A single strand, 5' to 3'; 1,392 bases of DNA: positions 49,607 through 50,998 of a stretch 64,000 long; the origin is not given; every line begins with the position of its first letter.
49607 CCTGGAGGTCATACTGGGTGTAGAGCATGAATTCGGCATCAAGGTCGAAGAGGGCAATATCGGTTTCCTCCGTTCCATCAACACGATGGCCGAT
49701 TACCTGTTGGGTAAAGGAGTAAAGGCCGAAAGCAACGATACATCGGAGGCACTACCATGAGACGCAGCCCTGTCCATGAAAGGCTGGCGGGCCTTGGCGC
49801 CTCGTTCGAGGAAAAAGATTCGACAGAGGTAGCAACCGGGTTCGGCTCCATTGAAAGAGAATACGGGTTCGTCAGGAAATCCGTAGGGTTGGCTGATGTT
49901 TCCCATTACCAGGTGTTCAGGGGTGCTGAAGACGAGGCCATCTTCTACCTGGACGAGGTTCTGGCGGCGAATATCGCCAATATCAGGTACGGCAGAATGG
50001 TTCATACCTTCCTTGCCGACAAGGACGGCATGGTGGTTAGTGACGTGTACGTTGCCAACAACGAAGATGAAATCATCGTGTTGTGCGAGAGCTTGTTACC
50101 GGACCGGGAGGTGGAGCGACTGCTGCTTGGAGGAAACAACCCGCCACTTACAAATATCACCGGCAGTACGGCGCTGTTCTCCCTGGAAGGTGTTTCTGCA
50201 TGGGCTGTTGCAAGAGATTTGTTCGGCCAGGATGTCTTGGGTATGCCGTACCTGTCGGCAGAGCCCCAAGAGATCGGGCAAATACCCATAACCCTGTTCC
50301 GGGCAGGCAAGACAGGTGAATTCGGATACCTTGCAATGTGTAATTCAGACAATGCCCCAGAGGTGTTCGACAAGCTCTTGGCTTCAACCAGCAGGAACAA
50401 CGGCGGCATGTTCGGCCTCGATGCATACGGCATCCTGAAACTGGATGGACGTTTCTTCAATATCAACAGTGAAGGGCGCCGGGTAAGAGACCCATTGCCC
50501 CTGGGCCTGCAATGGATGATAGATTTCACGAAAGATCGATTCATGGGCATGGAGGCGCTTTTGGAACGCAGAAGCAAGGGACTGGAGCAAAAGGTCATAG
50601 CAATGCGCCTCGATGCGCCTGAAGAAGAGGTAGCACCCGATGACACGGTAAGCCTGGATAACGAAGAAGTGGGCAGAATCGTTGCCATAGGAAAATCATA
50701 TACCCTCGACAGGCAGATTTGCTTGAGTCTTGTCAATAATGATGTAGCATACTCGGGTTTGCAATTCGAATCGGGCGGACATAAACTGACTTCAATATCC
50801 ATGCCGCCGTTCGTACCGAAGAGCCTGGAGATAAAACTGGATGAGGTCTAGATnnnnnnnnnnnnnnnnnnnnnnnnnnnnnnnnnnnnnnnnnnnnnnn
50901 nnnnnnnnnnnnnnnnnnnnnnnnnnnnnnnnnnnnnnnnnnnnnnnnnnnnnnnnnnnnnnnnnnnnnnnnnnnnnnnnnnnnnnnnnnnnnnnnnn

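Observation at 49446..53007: Compact operon: ACP, GcvT-family (folate-dependent aminomethyltransferase-like) enzyme, hotdog thioesterase, FabG-like reductase, FabD-like acyltransferase.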

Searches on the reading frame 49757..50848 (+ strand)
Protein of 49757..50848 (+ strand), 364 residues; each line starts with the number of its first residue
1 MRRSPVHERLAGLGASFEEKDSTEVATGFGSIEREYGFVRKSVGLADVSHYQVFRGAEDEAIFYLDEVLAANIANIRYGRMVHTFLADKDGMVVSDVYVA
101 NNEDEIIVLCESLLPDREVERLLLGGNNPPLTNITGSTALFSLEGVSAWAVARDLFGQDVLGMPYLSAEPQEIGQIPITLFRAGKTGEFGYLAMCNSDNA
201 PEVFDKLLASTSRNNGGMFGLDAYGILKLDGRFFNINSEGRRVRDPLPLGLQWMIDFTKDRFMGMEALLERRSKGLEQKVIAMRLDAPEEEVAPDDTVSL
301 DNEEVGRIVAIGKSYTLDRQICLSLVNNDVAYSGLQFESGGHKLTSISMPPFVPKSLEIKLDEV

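Call 5: search_protein_families(library=pfam, proteins=[window:49757-50848:+], max_evalue=0.01)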
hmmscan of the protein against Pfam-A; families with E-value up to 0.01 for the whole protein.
window:49757-50848:+ (364 aa): 2 families
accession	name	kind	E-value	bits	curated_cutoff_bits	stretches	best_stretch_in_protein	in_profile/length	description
PF01571.26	GCV_T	-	3.7e-33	115.3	25.6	1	7-254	2-255/255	Aminomethyltransferase folate-binding domain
PF08669.17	GCV_T_C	-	7e-05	23.1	25.9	1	281-338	4-61/80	Glycine cleavage T-protein C-terminal barrel domain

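Call 6: search_protein_families(library=ncbifam, proteins=[window:49757-50848:+], max_evalue=0.01)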
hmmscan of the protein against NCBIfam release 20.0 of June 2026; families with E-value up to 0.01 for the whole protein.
window:49757-50848:+ (364 aa): 6 families
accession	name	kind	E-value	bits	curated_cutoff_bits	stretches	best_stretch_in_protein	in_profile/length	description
NF001567.0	PRK00389.1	subfamily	2.9e-35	121.9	300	1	1-354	3-354/359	glycine cleavage system aminomethyltransferase GcvT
TIGR00528.1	gcvT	equivalog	2e-26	92.8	235.85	1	2-334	2-338/362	glycine cleavage system aminomethyltransferase GcvT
NF053776.1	TmaoDeMthMsil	equivalog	6.6e-22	77.8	1100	1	176-340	572-735/763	trimethylamine N-oxide demethylase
NF010093.0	PRK13579.1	equivalog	9.5e-22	77.3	459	1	33-355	42-366/371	glycine cleavage system aminomethyltransferase GcvT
TIGR01372.1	soxA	subfamily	1e-15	56.6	1164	1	31-334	645-965/996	sarcosine oxidase subunit alpha family protein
NF009133.0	PRK12486.1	equivalog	1.1e-06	27.8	410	1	2-328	13-341/369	dimethylsulfoniopropionate demethylase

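Call 8: find_homologous_proteins(query=window:49757-50848:+, max_evalue=0.00001)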
Query window:49757-50848:+ (364 aa): 536 proteins with E <= 0.00001 among 8000 candidates; the best 120 are listed.
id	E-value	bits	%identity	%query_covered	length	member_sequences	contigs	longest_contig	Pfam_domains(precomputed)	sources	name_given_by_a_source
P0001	3.2e-239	811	100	100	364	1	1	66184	PF01571.27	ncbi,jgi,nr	ncbi:MAG: aminomethyl transferase family protein [Deltaproteobacteria bacterium]|nr:aminomethyl tran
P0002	6.9e-114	398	49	100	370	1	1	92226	PF01571.27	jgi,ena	-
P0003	4.1e-108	379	50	99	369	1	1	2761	PF01571.27,PF08669.18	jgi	-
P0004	9.5e-108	378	48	100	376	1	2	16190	PF01571.27,PF08669.18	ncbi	-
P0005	2.6e-106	374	50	100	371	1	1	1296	PF01571.27,PF08669.18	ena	-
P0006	3.1e-106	373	49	99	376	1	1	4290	PF01571.27,PF08669.18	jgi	jgi:glycine cleavage system T protein (aminomethyltransferase)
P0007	6.1e-105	369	49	100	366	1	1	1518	PF01571.27,PF08669.18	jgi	-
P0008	5.8e-104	366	49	100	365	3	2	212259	PF01571.27,PF08669.18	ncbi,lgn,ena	-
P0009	2.4e-102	360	50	100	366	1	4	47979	PF01571.27,PF08669.18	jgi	-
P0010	1.0e-101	358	47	99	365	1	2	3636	PF01571.27,PF08669.18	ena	-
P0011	7.4e-101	356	48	100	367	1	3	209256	PF01571.27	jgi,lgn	jgi:aminomethyltransferase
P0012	1.1e-100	355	47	100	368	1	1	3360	PF01571.27,PF08669.18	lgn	-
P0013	2.2e-100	354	48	100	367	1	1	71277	PF01571.27,PF08669.18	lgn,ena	-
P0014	5.8e-100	353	45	100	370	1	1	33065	PF01571.27,PF08669.18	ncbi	-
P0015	6.7e-100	352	48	100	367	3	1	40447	PF01571.27,PF08669.18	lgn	-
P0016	2.0e-99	351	46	100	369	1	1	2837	PF01571.27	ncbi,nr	ncbi:MAG: hypothetical protein GF418_03850 [Chitinivibrionales bacterium]|nr:hypothetical protein [C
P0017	5.3e-99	349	47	99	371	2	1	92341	PF01571.27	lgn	-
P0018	8.1e-99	349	46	100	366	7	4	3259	PF01571.27,PF08669.18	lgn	-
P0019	1.2e-98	348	45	100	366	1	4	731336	PF01571.27,PF08669.18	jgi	jgi:aminomethyltransferase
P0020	1.9e-98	348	45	100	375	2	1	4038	PF01571.27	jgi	-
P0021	3.4e-98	347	45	100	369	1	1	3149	PF01571.27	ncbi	-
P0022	3.9e-98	347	48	100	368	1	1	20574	PF01571.27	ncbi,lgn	-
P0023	7.0e-98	346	47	100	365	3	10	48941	PF01571.27,PF08669.18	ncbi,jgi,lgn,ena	jgi:aminomethyltransferase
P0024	1.7e-97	345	46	100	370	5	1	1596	PF01571.27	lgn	-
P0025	2.6e-97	344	46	99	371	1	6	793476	PF01571.27,PF08669.18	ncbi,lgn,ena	-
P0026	3.3e-97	344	46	100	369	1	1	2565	PF01571.27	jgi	jgi:aminomethyltransferase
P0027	6.4e-97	343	45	100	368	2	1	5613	PF01571.27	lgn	-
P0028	1.3e-96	342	45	100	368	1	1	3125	PF01571.27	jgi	jgi:glycine cleavage system aminomethyltransferase T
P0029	1.5e-96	341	46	100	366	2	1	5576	PF01571.27,PF08669.18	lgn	-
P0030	1.6e-96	341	48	100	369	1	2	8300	PF01571.27,PF08669.18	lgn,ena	-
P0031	1.6e-96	341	47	100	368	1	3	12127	PF01571.27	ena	-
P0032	1.7e-96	341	47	99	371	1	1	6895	PF01571.27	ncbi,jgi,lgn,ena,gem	-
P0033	3.3e-96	340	45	100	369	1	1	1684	PF01571.27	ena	-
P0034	3.4e-96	340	46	100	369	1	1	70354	PF01571.27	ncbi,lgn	-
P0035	3.9e-96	340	48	91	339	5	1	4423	PF01571.27,PF08669.18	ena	-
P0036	4.8e-96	340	44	100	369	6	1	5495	PF01571.27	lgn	-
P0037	4.9e-96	340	47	91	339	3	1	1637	PF01571.27,PF08669.18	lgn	-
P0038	6.2e-96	339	46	100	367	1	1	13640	PF01571.27,PF08669.18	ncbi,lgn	-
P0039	7.5e-96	339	45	100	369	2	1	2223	PF01571.27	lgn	-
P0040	8.0e-96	339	46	98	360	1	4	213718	PF01571.27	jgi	-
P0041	8.3e-96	339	47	100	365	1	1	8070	PF01571.27,PF08669.18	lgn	-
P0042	9.8e-96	339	45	100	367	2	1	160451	PF01571.27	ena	-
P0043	1.0e-95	339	44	100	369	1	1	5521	PF01571.27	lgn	-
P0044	1.2e-95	339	46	100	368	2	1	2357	PF01571.27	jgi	jgi:aminomethyltransferase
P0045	1.3e-95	338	44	100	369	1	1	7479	PF01571.27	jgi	jgi:aminomethyltransferase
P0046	1.3e-95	338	45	100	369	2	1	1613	PF01571.27,PF08669.18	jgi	-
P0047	1.5e-95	338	45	100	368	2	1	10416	PF01571.27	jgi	jgi:aminomethyltransferase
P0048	1.6e-95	338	45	100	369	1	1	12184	PF01571.27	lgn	-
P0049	1.8e-95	338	47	98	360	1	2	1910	PF01571.27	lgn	-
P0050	2.0e-95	338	47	100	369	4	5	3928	PF01571.27,PF08669.18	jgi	-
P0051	2.0e-95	338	44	100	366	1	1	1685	PF01571.27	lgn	-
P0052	2.1e-95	338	45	100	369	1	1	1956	PF01571.27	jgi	jgi:aminomethyltransferase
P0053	2.8e-95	337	44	100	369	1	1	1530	PF01571.27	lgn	-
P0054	3.7e-95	337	45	100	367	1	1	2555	PF01571.27,PF08669.18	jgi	-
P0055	4.6e-95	337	43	100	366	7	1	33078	PF01571.27,PF08669.18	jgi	jgi:aminomethyltransferase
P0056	4.9e-95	336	45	100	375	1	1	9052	PF01571.27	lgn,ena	-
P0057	5.5e-95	336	43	100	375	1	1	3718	PF01571.27,PF08669.18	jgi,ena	-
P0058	5.7e-95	336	45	100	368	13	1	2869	PF01571.27,PF08669.18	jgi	-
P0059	5.8e-95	336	47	100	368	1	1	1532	PF01571.27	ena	-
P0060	6.4e-95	336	45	100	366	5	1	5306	PF01571.27,PF08669.18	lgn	-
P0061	7.1e-95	336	46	100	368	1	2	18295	PF01571.27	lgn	-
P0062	7.9e-95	336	45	100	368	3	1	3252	PF01571.27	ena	-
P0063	1.1e-94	335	46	100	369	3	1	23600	PF01571.27,PF08669.18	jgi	-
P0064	1.6e-94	335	45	100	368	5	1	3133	PF01571.27,PF08669.18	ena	-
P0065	1.6e-94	335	45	100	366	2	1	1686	PF01571.27,PF08669.18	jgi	jgi:glycine cleavage system aminomethyltransferase T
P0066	1.7e-94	335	44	100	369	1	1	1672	PF01571.27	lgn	-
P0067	1.9e-94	334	44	100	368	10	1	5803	PF01571.27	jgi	jgi:aminomethyltransferase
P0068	2.0e-94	334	46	100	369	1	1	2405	PF01571.27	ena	-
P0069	2.2e-94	334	46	100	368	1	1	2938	PF01571.27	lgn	-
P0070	2.3e-94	334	45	100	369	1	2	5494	PF01571.27,PF08669.18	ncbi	-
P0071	2.4e-94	334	46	100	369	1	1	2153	PF01571.27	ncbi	-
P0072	2.8e-94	334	44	100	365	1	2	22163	PF01571.27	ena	-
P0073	4.5e-94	333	44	100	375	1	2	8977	PF01571.27,PF08669.18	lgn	-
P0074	5.2e-94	333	46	99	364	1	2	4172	PF01571.27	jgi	jgi:aminomethyltransferase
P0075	5.5e-94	333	46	100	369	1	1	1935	PF01571.27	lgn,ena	-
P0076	5.6e-94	333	45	100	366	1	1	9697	PF01571.27,PF08669.18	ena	-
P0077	5.9e-94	333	44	100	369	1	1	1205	PF01571.27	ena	-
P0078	5.9e-94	333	46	100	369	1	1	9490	PF01571.27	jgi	jgi:glycine cleavage system aminomethyltransferase T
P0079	6.0e-94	333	46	100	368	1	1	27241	PF01571.27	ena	-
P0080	6.1e-94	333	45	100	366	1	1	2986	PF01571.27,PF08669.18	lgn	-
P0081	6.2e-94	333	45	100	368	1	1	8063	PF01571.27,PF08669.18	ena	-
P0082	6.5e-94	333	43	100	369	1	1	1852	PF01571.27,PF08669.18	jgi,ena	jgi:aminomethyltransferase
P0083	7.6e-94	333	44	100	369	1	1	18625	PF01571.27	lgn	-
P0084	8.3e-94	332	44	100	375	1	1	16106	PF01571.27,PF08669.18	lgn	-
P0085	8.5e-94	332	45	100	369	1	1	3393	PF01571.27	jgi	jgi:aminomethyltransferase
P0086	9.0e-94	332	46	100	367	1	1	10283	PF01571.27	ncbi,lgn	-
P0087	9.5e-94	332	46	100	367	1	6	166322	PF01571.27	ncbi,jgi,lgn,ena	-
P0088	1.0e-93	332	44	100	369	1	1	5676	PF01571.27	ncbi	-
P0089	1.1e-93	332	44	100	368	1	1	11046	PF01571.27,PF08669.18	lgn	-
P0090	1.2e-93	332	46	100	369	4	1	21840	PF01571.27,PF08669.18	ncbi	-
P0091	1.3e-93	332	45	100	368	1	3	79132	PF01571.27,PF08669.18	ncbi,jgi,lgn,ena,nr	ncbi:MAG TPA: glycine cleavage T C-terminal barrel domain-containing protein [Verrucomicrobiae bacte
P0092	1.5e-93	332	42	100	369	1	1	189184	PF01571.27,PF08669.18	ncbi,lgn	-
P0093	1.5e-93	332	41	100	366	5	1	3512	PF01571.27,PF08669.18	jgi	jgi:aminomethyltransferase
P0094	1.6e-93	331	43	100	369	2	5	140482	PF01571.27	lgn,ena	-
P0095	1.6e-93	331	45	100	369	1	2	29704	PF01571.27,PF08669.18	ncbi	-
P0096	1.8e-93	331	44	100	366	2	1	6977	PF01571.27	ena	-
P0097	1.8e-93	331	44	100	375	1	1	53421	PF01571.27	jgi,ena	-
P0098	1.9e-93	331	44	100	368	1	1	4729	PF01571.27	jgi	jgi:aminomethyltransferase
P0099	2.0e-93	331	46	100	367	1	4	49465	PF01571.27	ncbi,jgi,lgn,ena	-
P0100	2.6e-93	331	45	100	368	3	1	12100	PF01571.27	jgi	jgi:aminomethyltransferase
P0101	2.7e-93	331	45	100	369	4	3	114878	PF01571.27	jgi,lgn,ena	jgi:aminomethyltransferase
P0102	2.8e-93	331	44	100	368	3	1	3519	PF01571.27,PF08669.18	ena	-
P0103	3.4e-93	330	42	100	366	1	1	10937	PF01571.27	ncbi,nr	ncbi:MAG TPA: hypothetical protein VHO70_16115 [Chitinispirillaceae bacterium]|nr:hypothetical prote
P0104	3.9e-93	330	45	100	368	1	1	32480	PF01571.27,PF08669.18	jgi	jgi:aminomethyltransferase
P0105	3.9e-93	330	45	100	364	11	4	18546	PF01571.27,PF08669.18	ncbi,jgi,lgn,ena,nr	ncbi:MAG TPA: glycine cleavage T C-terminal barrel domain-containing protein [Chitinispirillaceae ba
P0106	3.9e-93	330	44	100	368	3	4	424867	PF01571.27,PF08669.18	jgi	jgi:aminomethyltransferase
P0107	4.6e-93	330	45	100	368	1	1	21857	PF01571.27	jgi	jgi:glycine cleavage system aminomethyltransferase T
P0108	4.9e-93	330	45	100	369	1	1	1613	PF01571.27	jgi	jgi:glycine cleavage system aminomethyltransferase T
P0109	5.1e-93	330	45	100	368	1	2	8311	PF01571.27,PF08669.18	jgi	-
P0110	5.4e-93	330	46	100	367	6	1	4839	PF01571.27,PF08669.18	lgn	-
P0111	6.2e-93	330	44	100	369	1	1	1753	PF01571.27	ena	-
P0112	7.4e-93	329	46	100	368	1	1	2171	PF01571.27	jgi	jgi:glycine cleavage system aminomethyltransferase T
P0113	7.8e-93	329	43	100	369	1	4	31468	PF01571.27,PF08669.18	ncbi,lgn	ncbi:MAG: hypothetical protein ACOC41_05410 [Chitinivibrionales bacterium]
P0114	8.1e-93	329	45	100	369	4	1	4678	PF01571.27,PF08669.18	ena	-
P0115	8.8e-93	329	44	100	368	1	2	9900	PF01571.27,PF08669.18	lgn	-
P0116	1.0e-92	329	45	100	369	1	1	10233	PF01571.27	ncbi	-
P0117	1.1e-92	329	45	100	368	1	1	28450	PF01571.27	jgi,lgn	jgi:glycine cleavage system aminomethyltransferase T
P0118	1.3e-92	329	45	100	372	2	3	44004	PF01571.27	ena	-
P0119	1.3e-92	328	44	100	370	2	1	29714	PF01571.27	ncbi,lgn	-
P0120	1.4e-92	328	43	100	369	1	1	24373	PF01571.27,PF08669.18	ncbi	ncbi:glycine cleavage T C-terminal barrel domain-containing protein [Candidatus Omnitrophota bacteri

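Call 9: find_encoding_contigs(protein=P0002, flank=8000, max_places=2)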
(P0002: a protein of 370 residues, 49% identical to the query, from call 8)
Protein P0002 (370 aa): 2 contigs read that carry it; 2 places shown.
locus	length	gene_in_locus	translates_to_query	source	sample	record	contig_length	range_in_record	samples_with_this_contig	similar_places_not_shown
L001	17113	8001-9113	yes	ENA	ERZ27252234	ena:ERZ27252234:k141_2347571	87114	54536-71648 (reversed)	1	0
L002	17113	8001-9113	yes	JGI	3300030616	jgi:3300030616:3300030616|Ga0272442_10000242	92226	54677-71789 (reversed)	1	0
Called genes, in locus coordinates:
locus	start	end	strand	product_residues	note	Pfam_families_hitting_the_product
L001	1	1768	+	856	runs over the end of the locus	-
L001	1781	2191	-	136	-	PF07238:PilZ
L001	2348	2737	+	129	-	PF23477:zf_Tbcl_2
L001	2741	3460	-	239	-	PF22935:RM44_endonuclase (weak), PF14622:Ribonucleas_3_3, PF00636:Ribonuclease_3, PF00035:dsrm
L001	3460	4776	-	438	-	PF00919:UPF0004, PF04055:Radical_SAM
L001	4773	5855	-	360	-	PF03054:tRNA_Me_trans, PF20259:tRNA_Me_trans_M, PF20258:tRNA_Me_trans_C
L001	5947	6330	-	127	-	PF01592:NifU_N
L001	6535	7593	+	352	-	-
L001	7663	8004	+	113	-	PF00550:PP-binding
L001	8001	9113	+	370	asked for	PF01571:GCV_T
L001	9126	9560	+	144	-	PF13279:4HBT_2, PF03061:4HBT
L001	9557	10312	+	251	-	PF00106:adh_short, PF08659:KR, PF13561:adh_short_C2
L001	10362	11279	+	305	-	PF00698:Acyl_transf_1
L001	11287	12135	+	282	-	PF01430:HSP33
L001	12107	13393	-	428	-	PF13472:Lipase_GDSL_2 (weak)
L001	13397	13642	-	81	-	-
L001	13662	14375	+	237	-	PF00912:Transgly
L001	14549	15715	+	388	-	PF00989:PAS, PF08448:PAS_4, PF13188:PAS_8 (faint), PF13426:PAS_9, PF08447:PAS_3, PF00512:HisKA, PF02518:HATPase_c, PF13581:HATPase_c_2 (faint)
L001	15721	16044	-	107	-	-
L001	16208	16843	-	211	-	PF00072:Response_reg, PF02954:HTH_8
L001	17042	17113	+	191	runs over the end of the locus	PF07638:Sigma70_ECF (weak), PF04542:Sigma70_r2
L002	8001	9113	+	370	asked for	PF01571:GCV_T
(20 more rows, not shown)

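Call 10: find_encoding_contigs(protein=P0025, flank=8000, max_places=2)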
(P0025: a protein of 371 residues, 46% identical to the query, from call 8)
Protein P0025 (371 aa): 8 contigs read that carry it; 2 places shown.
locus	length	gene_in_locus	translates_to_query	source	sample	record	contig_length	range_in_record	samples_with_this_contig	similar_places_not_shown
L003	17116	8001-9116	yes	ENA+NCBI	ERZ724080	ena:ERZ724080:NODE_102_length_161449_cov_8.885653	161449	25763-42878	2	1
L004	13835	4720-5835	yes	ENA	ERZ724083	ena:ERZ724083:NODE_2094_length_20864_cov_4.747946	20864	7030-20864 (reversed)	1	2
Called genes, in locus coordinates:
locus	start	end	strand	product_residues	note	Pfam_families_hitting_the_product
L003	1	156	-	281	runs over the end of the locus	-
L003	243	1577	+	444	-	PF04055:Radical_SAM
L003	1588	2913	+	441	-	PF02310:B12-binding, PF04055:Radical_SAM (weak)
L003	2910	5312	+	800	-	PF00109:ketoacyl-synt, PF02801:Ketoacyl-synt_C, PF00109:ketoacyl-synt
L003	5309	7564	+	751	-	PF00109:ketoacyl-synt, PF02801:Ketoacyl-synt_C, PF00109:ketoacyl-synt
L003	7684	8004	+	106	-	PF00550:PP-binding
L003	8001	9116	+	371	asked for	PF01571:GCV_T, PF08669:GCV_T_C (weak)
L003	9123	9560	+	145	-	PF13279:4HBT_2, PF03061:4HBT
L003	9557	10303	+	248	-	PF00106:adh_short, PF08659:KR, PF01370:Epimerase (faint), PF13561:adh_short_C2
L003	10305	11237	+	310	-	PF00698:Acyl_transf_1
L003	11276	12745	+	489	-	-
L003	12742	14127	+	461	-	PF01979:Amidohydro_1, PF07969:Amidohydro_3 (faint)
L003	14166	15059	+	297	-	PF00892:EamA, PF03151:TPT (weak), PF00892:EamA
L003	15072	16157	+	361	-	PF00149:Metallophos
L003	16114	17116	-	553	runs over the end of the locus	PF00501:AMP-binding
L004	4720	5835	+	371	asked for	PF01571:GCV_T, PF08669:GCV_T_C (weak)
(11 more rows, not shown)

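Call 11: find_encoding_contigs(protein=P0091, flank=8000, max_places=2)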
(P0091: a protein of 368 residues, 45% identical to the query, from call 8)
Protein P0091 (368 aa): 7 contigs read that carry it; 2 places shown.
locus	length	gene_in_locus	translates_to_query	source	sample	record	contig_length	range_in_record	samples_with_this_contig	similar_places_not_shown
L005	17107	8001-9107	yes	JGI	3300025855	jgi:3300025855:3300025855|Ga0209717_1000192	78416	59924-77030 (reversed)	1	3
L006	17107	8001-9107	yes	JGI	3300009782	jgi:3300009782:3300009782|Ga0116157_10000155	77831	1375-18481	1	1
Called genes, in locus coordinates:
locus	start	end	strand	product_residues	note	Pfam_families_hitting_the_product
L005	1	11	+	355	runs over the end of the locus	PF08100:Dimerisation (weak), PF21212:Dimerisation2-like_dom, PF00891:Methyltransf_2, PF13489:Methyltransf_23, PF08242:Methyltransf_12, PF13649:Methyltransf_25 (weak)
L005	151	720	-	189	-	PF14366:DUF4410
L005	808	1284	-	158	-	PF22817:ApeP-like, PF07977:FabA, PF22818:ApeI-like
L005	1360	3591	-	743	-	PF00109:ketoacyl-synt, PF02801:Ketoacyl-synt_C, PF00109:ketoacyl-synt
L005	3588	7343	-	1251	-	PF02310:B12-binding (weak), PF04055:Radical_SAM, PF00109:ketoacyl-synt, PF02801:Ketoacyl-synt_C, PF00109:ketoacyl-synt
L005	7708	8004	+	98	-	PF00550:PP-binding (weak)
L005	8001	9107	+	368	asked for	PF01571:GCV_T, PF08669:GCV_T_C (weak)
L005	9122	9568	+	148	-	PF13279:4HBT_2, PF03061:4HBT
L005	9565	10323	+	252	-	PF00106:adh_short, PF08659:KR, PF13561:adh_short_C2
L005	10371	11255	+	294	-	PF00698:Acyl_transf_1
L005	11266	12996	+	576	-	PF00155:Aminotran_1_2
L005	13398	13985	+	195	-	-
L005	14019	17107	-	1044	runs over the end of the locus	PF03176:MMPL, PF00891:Methyltransf_2, PF05175:MTS (weak), PF08241:Methyltransf_11, PF08242:Methyltransf_12, PF13489:Methyltransf_23, PF13649:Methyltransf_25, PF13847:Methyltransf_31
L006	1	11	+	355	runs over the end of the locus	PF08100:Dimerisation (weak), PF21212:Dimerisation2-like_dom, PF00891:Methyltransf_2, PF13489:Methyltransf_23, PF08242:Methyltransf_12, PF13649:Methyltransf_25 (weak)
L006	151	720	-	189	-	PF14366:DUF4410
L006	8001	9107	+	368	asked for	PF01571:GCV_T, PF08669:GCV_T_C (weak)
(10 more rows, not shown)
